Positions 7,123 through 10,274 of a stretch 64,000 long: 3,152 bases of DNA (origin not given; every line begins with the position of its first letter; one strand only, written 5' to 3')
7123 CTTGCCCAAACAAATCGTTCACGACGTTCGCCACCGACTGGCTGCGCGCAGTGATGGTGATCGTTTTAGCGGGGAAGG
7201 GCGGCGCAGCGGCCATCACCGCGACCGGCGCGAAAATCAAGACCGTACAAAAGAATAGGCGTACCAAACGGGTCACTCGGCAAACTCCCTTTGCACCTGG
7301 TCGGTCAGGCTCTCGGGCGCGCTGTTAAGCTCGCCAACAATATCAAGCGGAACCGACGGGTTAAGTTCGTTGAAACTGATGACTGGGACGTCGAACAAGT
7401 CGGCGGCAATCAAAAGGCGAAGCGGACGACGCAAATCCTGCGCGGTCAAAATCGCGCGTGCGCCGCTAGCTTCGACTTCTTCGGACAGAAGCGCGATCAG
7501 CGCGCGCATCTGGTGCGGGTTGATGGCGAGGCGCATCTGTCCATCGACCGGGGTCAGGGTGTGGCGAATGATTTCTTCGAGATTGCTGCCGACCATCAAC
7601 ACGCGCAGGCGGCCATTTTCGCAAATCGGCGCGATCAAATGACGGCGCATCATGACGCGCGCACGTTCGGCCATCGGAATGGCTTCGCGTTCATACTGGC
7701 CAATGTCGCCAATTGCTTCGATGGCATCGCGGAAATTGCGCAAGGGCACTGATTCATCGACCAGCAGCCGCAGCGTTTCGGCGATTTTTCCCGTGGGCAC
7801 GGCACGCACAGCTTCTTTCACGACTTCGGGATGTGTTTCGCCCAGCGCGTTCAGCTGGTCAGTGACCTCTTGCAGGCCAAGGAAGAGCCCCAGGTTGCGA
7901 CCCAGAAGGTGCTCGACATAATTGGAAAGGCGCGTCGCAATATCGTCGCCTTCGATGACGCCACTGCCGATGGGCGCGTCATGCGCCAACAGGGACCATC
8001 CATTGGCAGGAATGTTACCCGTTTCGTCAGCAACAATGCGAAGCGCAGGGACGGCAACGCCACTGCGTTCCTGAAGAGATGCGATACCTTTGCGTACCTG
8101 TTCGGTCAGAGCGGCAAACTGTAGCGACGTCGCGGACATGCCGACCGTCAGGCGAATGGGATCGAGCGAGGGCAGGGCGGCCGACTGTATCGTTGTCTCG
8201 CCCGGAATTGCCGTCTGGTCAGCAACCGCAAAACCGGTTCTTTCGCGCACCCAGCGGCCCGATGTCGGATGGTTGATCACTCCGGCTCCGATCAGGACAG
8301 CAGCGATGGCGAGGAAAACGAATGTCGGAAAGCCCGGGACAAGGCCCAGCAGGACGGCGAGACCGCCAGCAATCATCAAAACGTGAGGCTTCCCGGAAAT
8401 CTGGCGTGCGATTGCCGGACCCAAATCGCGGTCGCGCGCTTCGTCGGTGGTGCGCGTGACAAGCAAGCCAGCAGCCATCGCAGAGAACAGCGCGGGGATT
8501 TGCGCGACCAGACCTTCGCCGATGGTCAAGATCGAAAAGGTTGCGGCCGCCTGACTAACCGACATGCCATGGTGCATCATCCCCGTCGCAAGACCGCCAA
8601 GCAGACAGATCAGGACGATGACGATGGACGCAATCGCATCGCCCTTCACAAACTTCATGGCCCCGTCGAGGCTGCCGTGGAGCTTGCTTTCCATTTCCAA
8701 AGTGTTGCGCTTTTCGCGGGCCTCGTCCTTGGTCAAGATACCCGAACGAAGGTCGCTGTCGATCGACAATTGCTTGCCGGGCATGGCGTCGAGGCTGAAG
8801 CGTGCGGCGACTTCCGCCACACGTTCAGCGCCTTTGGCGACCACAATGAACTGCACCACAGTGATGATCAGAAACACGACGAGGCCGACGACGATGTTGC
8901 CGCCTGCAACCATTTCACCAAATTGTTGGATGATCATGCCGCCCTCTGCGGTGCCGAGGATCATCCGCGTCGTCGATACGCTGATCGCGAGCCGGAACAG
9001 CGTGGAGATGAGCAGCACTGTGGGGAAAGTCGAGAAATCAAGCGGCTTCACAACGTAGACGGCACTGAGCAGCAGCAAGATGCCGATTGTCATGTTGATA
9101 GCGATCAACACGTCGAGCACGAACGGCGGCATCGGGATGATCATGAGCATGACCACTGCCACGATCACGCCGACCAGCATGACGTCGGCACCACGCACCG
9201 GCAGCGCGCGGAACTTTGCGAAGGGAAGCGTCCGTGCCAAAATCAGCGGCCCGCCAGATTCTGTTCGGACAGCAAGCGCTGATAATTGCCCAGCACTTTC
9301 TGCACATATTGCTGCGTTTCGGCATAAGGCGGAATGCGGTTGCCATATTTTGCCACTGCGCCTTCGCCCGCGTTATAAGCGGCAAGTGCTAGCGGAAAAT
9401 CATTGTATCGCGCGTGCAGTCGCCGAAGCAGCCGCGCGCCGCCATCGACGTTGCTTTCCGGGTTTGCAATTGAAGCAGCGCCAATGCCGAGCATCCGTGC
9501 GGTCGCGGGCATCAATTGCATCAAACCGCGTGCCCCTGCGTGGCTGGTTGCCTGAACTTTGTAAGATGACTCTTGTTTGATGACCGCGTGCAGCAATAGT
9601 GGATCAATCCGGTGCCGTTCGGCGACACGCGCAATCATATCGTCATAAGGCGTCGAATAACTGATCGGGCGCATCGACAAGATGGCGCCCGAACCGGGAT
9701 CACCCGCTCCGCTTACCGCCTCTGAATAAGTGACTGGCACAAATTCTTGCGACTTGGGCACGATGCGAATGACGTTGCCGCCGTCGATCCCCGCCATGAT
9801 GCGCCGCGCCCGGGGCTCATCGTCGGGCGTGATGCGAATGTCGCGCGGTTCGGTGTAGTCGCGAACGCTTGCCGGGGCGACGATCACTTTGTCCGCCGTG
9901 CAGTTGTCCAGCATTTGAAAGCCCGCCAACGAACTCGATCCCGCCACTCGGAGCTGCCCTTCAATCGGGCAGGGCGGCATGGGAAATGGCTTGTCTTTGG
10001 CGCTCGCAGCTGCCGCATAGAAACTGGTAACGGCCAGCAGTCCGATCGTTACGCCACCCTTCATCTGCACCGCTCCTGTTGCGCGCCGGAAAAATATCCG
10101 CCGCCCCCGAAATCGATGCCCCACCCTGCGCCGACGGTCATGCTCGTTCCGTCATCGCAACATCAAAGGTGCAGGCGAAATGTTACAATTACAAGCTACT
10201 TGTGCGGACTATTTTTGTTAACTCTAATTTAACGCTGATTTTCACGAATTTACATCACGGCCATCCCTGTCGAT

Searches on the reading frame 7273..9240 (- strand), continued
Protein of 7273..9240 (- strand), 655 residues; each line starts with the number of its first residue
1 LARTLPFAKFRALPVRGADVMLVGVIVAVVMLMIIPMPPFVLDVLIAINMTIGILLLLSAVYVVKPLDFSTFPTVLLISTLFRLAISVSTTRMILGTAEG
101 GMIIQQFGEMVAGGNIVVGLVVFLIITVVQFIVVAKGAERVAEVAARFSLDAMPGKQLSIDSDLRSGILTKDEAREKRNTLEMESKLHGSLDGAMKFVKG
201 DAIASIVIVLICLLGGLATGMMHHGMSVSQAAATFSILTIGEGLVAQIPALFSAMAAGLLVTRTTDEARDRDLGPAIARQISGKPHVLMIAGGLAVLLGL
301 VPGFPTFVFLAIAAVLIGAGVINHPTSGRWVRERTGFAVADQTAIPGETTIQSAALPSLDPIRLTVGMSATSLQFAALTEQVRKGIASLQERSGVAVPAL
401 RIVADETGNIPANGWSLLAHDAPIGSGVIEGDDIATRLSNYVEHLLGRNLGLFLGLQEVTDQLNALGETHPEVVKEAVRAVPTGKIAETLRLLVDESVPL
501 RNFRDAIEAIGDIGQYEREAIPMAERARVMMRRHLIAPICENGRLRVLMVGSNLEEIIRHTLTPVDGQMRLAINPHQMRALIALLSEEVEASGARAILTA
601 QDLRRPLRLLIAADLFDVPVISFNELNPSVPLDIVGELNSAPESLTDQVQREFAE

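Call 35: get_annotated_region(hit=H24, flank=20000)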
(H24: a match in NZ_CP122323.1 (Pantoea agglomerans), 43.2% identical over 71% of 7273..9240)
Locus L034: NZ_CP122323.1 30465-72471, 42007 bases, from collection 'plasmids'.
description: Pantoea agglomerans pv. gypsophilae strain 824-1 plasmid pPATHpag, complete sequence
organism: Pantoea agglomerans (NCBI taxid 48984)
taxonomy: Bacteria; Pseudomonadota; Gammaproteobacteria; Enterobacterales; Erwiniaceae; Pantoea; Pantoea agglomerans
host: -; source: Gypsophila paniculata,whole organism; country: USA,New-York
typing (MOB-suite, as given by PLSDB): non-mobilizable; replicon rep_cluster_1441,rep_cluster_2315; mating-pair formation MPF_G
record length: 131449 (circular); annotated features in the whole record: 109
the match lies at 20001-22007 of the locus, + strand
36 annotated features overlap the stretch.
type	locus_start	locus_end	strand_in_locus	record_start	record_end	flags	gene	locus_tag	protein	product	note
CDS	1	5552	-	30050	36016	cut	-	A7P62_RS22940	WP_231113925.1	AvrE-family type 3 secretion system effector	-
CDS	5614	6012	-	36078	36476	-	-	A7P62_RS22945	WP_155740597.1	hypothetical protein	-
CDS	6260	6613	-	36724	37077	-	-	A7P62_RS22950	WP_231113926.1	type III secretion system chaperone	-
CDS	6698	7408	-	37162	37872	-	-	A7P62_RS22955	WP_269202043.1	hypothetical protein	-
CDS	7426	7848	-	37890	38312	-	-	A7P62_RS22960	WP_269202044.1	hypothetical protein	-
CDS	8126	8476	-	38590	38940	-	hrpV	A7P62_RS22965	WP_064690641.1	HrpV family type III secretion system protein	-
CDS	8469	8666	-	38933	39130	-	hrpT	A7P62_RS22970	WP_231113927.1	HrpT family type III secretion system protein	-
CDS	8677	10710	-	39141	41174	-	sctC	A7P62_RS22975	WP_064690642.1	type III secretion system outer membrane ring subunit SctC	-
CDS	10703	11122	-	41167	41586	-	-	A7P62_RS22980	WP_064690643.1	type III secretion system chaperone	-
CDS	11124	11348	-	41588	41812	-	-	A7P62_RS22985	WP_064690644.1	type III secretion protein HrpF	-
CDS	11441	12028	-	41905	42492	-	sctL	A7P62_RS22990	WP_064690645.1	type III secretion system stator protein SctL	GO:0030254 - protein secretion by the type III secretion system [Evidence IEA]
CDS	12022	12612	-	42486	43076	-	-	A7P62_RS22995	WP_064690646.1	hypothetical protein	-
CDS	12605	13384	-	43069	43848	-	sctJ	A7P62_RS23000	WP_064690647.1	type III secretion system inner membrane ring lipoprotein SctJ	GO:0030254 - protein secretion by the type III secretion system [Evidence IEA]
CDS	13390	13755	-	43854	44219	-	-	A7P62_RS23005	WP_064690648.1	EscI/YscI/HrpB family type III secretion system inner rod protein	GO:0009306 - protein secretion [Evidence IEA]; GO:0030254 - protein secretion by the type III secretion system ...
CDS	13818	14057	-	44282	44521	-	-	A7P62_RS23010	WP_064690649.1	hypothetical protein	-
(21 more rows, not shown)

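Call 36: get_annotated_region(hit=H68, flank=20000)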
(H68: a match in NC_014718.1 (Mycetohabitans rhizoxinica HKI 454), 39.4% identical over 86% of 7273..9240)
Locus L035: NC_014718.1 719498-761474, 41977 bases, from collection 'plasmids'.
description: Mycetohabitans rhizoxinica HKI 454 plasmid pBRH01, complete sequence
organism: Mycetohabitans rhizoxinica HKI 454 (NCBI taxid 882378)
taxonomy: Bacteria; Pseudomonadota; Betaproteobacteria; Burkholderiales; Burkholderiaceae; Mycetohabitans; Mycetohabitans rhizoxinica; Mycetohabitans rhizoxinica HKI 454
host: -; source: -; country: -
typing (MOB-suite, as given by PLSDB): non-mobilizable
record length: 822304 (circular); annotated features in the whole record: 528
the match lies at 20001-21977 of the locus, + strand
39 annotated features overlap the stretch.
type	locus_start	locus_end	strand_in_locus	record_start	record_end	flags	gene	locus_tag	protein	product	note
CDS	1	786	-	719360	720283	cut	-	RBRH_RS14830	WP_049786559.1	helix-turn-helix domain-containing protein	GO:0006355 - regulation of DNA-templated transcription [Evidence IEA]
CDS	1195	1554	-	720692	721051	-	-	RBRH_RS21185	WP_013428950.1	YadA-like family protein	-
CDS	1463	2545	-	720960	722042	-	-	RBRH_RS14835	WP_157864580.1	cell surface protein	-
CDS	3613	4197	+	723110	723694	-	-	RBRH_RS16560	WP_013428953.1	HrpB1 family type III secretion system apparatus protein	-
CDS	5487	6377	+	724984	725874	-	-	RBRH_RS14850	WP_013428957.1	response regulator transcription factor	GO:0000160 - phosphorelay signal transduction system [Evidence IEA]; GO:0006355 - regulation of DNA-templated ...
CDS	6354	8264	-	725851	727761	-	sctC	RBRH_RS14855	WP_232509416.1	type III secretion system outer membrane ring subunit SctC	-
CDS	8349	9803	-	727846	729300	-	-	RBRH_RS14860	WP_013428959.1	helix-turn-helix transcriptional regulator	GO:0006355 - regulation of DNA-templated transcription [Evidence IEA]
CDS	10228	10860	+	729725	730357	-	-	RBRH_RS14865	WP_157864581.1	DUF3455 domain-containing protein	-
CDS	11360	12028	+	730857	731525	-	-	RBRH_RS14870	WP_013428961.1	hypothetical protein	-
CDS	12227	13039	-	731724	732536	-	sctT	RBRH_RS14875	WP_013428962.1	type III secretion system export apparatus subunit SctT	GO:0030254 - protein secretion by the type III secretion system [Evidence IEA]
CDS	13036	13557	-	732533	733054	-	-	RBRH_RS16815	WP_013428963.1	type III secretion protein SctO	-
CDS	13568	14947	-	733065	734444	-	sctN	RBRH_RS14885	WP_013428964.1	type III secretion system ATPase SctN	GO:0030254 - protein secretion by the type III secretion system [Evidence IEA]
CDS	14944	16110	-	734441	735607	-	sctL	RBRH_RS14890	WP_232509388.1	type III secretion system stator protein SctL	GO:0030254 - protein secretion by the type III secretion system [Evidence IEA]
CDS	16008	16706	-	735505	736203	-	-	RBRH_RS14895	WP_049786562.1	type III secretion protein HrpB4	-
CDS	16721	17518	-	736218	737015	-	sctJ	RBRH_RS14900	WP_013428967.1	type III secretion system inner membrane ring lipoprotein SctJ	GO:0030254 - protein secretion by the type III secretion system [Evidence IEA]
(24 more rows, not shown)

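Call 37: get_annotated_region(hit=H67, flank=20000)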
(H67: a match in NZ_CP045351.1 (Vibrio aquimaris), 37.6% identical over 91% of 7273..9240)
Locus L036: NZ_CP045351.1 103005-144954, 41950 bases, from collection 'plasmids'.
description: Vibrio aquimaris strain THAF100 plasmid pTHAF100_a, complete sequence
organism: Vibrio aquimaris (NCBI taxid 2587862)
taxonomy: Bacteria; Pseudomonadota; Gammaproteobacteria; Vibrionales; Vibrionaceae; Vibrio; Vibrio aquimaris
host: -; source: pure culture,Non-filtered water from the water column of tank 6 of a marine aquarium containing stony-coral ...; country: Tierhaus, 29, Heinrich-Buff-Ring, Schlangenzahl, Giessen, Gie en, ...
typing (MOB-suite, as given by PLSDB): non-mobilizable
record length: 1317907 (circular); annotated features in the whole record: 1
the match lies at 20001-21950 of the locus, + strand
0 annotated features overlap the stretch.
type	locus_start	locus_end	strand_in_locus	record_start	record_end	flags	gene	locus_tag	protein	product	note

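Call 38: get_annotated_region(hit=H26, flank=20000)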
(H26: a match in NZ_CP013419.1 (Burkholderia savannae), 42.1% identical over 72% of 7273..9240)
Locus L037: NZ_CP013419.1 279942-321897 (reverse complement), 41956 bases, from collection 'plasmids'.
description: Burkholderia savannae strain MSMB266 plasmid pMSMB0266, complete sequence
organism: Burkholderia savannae (NCBI taxid 1637837)
taxonomy: Bacteria; Pseudomonadota; Betaproteobacteria; Burkholderiales; Burkholderiaceae; Burkholderia; Burkholderia savannae
host: -; source: soil; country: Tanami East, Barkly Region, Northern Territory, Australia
typing (MOB-suite, as given by PLSDB): conjugative; replicon rep_cluster_2012; relaxase MOBP; mating-pair formation MPF_T
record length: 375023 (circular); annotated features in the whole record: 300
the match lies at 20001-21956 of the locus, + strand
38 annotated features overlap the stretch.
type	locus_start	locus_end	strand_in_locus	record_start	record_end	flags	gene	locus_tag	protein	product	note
CDS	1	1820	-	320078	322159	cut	-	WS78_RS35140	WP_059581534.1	recombinase family protein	GO:0006310 - DNA recombination [Evidence IEA]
CDS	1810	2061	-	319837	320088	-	-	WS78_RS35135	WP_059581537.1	hypothetical protein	-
CDS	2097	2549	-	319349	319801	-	-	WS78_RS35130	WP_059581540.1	helix-turn-helix domain containing protein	-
CDS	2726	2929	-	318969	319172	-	-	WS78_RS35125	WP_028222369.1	DUF5372 family protein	-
CDS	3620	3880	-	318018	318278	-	-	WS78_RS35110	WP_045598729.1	hypothetical protein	-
CDS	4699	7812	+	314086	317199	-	-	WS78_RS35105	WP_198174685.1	YadA-like family protein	-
CDS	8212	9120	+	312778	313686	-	-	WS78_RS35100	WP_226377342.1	winged helix-turn-helix domain-containing protein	GO:0000160 - phosphorelay signal transduction system [Evidence IEA]; GO:0006355 - regulation of DNA-templated ...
CDS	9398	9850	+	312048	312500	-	-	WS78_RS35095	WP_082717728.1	lytic transglycosylase domain-containing protein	-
CDS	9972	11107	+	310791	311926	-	-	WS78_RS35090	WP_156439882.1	IS3 family transposase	-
CDS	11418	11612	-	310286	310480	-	-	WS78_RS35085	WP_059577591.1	hypothetical protein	-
CDS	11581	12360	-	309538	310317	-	-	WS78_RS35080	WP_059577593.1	type III secretion system protein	-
CDS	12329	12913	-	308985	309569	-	-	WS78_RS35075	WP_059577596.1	type III secretion apparatus protein OrgA/MxiK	GO:0030254 - protein secretion by the type III secretion system [Evidence IEA]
CDS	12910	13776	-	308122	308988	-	sctJ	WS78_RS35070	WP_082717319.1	type III secretion system inner membrane ring lipoprotein SctJ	GO:0030254 - protein secretion by the type III secretion system [Evidence IEA]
CDS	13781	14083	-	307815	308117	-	sctI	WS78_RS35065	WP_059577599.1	type III secretion system inner rod subunit SctI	-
CDS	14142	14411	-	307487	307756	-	sctF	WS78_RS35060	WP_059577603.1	type III secretion system needle filament subunit SctF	GO:0030254 - protein secretion by the type III secretion system [Evidence IEA]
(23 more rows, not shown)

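Call 41: get_annotated_region(hit=H42, flank=20000)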
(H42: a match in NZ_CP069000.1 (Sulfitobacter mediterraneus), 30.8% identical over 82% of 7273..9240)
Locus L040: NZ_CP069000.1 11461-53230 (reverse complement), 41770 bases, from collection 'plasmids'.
description: Sulfitobacter mediterraneus strain SC7-37 plasmid P4, complete sequence
organism: Sulfitobacter mediterraneus (NCBI taxid 83219)
taxonomy: Bacteria; Pseudomonadota; Alphaproteobacteria; Rhodobacterales; Roseobacteraceae; Sulfitobacter; Sulfitobacter mediterraneus
host: -; source: Skeletonema costatum,The surface seawater at the Pearl River Estuary; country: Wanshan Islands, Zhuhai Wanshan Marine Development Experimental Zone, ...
typing (MOB-suite, as given by PLSDB): non-mobilizable
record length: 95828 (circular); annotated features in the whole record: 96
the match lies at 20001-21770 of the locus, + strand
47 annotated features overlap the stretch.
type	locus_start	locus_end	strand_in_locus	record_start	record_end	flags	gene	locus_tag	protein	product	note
CDS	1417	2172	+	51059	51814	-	-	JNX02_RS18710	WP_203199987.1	flagellar hook-length control protein FliK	-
CDS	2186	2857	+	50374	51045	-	-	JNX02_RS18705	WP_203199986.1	flagellar hook capping FlgD N-terminal domain-containing protein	-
CDS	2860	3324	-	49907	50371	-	-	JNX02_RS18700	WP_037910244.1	hypothetical protein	-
CDS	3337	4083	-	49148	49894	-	-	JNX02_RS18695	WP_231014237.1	flagellar basal body L-ring protein FlgH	GO:0071973 - bacterial-type flagellum-dependent cell motility [Evidence IEA]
CDS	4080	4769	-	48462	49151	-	flgA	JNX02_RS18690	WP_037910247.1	flagellar basal body P-ring formation chaperone FlgA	GO:0001539 - cilium or flagellum-dependent cell motility [Evidence IEA]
CDS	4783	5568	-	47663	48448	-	flgG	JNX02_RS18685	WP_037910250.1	flagellar basal-body rod protein FlgG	GO:0071973 - bacterial-type flagellum-dependent cell motility [Evidence IEA]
CDS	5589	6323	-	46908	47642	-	-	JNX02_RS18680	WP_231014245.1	flagellar hook basal-body protein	-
CDS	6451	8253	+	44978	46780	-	-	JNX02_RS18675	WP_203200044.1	hypothetical protein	-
CDS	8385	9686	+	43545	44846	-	-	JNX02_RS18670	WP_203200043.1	flagellar hook-basal body complex protein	-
CDS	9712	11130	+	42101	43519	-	flgK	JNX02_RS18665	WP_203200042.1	flagellar hook-associated protein FlgK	GO:0001539 - cilium or flagellum-dependent cell motility [Evidence IEA]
CDS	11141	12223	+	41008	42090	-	-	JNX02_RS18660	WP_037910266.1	flagellin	GO:0071973 - bacterial-type flagellum-dependent cell motility [Evidence IEA]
CDS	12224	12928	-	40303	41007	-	-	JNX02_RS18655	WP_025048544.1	response regulator transcription factor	GO:0000160 - phosphorelay signal transduction system [Evidence IEA]; GO:0006355 - regulation of DNA-templated ...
CDS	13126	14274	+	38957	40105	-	-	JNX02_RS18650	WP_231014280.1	flagellar basal body P-ring protein FlgI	GO:0071973 - bacterial-type flagellum-dependent cell motility [Evidence IEA]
CDS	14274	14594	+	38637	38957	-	-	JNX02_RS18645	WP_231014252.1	rod-binding protein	-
CDS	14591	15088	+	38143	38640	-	-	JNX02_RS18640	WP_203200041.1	flagellar biosynthesis protein FlgI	-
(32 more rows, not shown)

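Call 42: get_annotated_region(hit=H56, flank=20000)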
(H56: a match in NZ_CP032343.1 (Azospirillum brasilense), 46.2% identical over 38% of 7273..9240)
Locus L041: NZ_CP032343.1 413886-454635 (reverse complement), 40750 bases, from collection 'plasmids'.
description: Azospirillum brasilense strain MTCC4038 plasmid p4, complete sequence
organism: Azospirillum brasilense (NCBI taxid 192)
taxonomy: Bacteria; Pseudomonadota; Alphaproteobacteria; Rhodospirillales; Azospirillaceae; Azospirillum; Azospirillum brasilense
host: -; source: soil sample,Agricultural field; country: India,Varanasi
typing (MOB-suite, as given by PLSDB): non-mobilizable
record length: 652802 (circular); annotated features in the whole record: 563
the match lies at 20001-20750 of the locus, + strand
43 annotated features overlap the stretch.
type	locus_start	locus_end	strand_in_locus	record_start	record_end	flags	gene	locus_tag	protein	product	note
CDS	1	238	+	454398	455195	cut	-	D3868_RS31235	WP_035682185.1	ABC transporter ATP-binding protein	-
CDS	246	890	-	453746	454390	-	-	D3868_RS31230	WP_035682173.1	protein-methionine-sulfoxide reductase heme-binding subunit MsrQ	-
CDS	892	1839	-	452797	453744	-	msrP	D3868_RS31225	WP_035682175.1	protein-methionine-sulfoxide reductase catalytic subunit MsrP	GO:0030091 - protein repair [Evidence IEA]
CDS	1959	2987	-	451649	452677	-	-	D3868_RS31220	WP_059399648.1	Gfo/Idh/MocA family oxidoreductase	-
CDS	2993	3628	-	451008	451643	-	eda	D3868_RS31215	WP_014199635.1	bifunctional 4-hydroxy-2-oxoglutarate aldolase/2-dehydro-3-deoxy-phosphogluconate aldolase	GO:0009255 - Entner-Doudoroff pathway through 6-phosphogluconate [Evidence IEA]; GO:0009084 - glutamine family amino ...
CDS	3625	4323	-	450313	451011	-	-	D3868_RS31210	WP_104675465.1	GntR family transcriptional regulator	-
CDS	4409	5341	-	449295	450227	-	-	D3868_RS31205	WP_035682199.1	sugar kinase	-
CDS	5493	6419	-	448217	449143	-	-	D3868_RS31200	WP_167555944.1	DMT family transporter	GO:0055085 - transmembrane transport [Evidence IEA]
CDS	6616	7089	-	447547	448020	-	-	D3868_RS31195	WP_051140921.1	hypothetical protein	-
CDS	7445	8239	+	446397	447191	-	-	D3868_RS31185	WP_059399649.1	response regulator transcription factor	GO:0000160 - phosphorelay signal transduction system [Evidence IEA]; GO:0006355 - regulation of DNA-templated ...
CDS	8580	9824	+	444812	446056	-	-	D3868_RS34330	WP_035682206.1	flagellin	GO:0071973 - bacterial-type flagellum-dependent cell motility [Evidence IEA]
CDS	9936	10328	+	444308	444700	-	flaF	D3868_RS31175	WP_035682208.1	flagellar biosynthesis regulator FlaF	GO:0044781 - bacterial-type flagellum organization [Evidence IEA]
CDS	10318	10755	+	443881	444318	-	-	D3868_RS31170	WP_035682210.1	flagellar biosynthesis repressor FlbT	-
CDS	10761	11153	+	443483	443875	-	-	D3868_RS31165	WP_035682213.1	hypothetical protein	-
CDS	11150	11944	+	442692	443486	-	-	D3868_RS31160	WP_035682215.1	DUF1217 domain-containing protein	-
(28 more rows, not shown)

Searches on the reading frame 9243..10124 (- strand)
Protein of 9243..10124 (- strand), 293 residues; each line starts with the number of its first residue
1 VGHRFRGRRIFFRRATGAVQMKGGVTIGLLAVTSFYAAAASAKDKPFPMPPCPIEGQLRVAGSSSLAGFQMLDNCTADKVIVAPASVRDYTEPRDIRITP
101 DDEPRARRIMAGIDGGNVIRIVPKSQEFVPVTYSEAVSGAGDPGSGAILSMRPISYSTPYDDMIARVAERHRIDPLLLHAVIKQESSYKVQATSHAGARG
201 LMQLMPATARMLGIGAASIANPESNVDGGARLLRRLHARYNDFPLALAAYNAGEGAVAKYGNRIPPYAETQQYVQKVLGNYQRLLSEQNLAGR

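Call 4: search_protein_families(library=pfam, proteins=[window:9243-10124:-], max_evalue=1)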
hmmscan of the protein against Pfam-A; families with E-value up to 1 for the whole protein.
window:9243-10124:- (293 aa): 3 families
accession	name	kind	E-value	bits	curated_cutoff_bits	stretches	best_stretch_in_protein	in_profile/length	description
PF01464.25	SLT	-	2.6e-26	91.9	21.3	1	163-262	2-106/117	Transglycosylase SLT domain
PF13406.11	SLT_2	-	0.13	11.9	24.3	0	184-213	141-170/292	Transglycosylase SLT domain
PF19489.4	SLT_4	-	0.15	12.1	27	1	160-207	34-79/184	Transglycosylase SLT domain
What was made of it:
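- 9243..10124 (-): lytic transglycosylase (SLT), first gene of the divergent operon. PF01464 E = 2.6e-26 (call 4).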

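Call 5: search_protein_families(library=ncbifam, proteins=[window:9243-10124:-], max_evalue=1)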
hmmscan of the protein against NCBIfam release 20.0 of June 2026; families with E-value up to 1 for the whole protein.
window:9243-10124:- (293 aa): 8 families
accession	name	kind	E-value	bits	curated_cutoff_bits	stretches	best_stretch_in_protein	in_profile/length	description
NF047373.1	BB0259_flg_lyt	exception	2.7e-27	95.9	234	1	154-278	542-682/705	flagellar assembly lytic transglycosylase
NF008112.0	PRK10859.1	equivalog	2.3e-14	52.7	354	1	160-256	290-389/483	membrane-bound lytic murein transglycosylase MltF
NF008631.0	PRK11619.1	equivalog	4e-11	42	536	1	159-261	478-589/644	murein transglycosylase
NF008050.0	PRK10783.1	equivalog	4.7e-09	35.1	508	1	163-259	107-207/457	murein transglycosylase D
NF008670.0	PRK11671.1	equivalog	3.3e-08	33.1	375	1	160-258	192-307/359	membrane-bound lytic murein transglycosylase MltC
NF011856.0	PRK15328.1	equivalog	1.9e-05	24.2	208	1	154-285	12-143/160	type III secretion system invasion protein IagB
NF052397.1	AggPromo_Cterm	subfamily_domain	0.0019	18.6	40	1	178-230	5-57/80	aggregation-promoting factor C-terminal-like domain-containing protein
NF012014.0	PRK15470.1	equivalog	0.0097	15.5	233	1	168-230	47-118/203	membrane-bound lytic murein transglycosylase EmtA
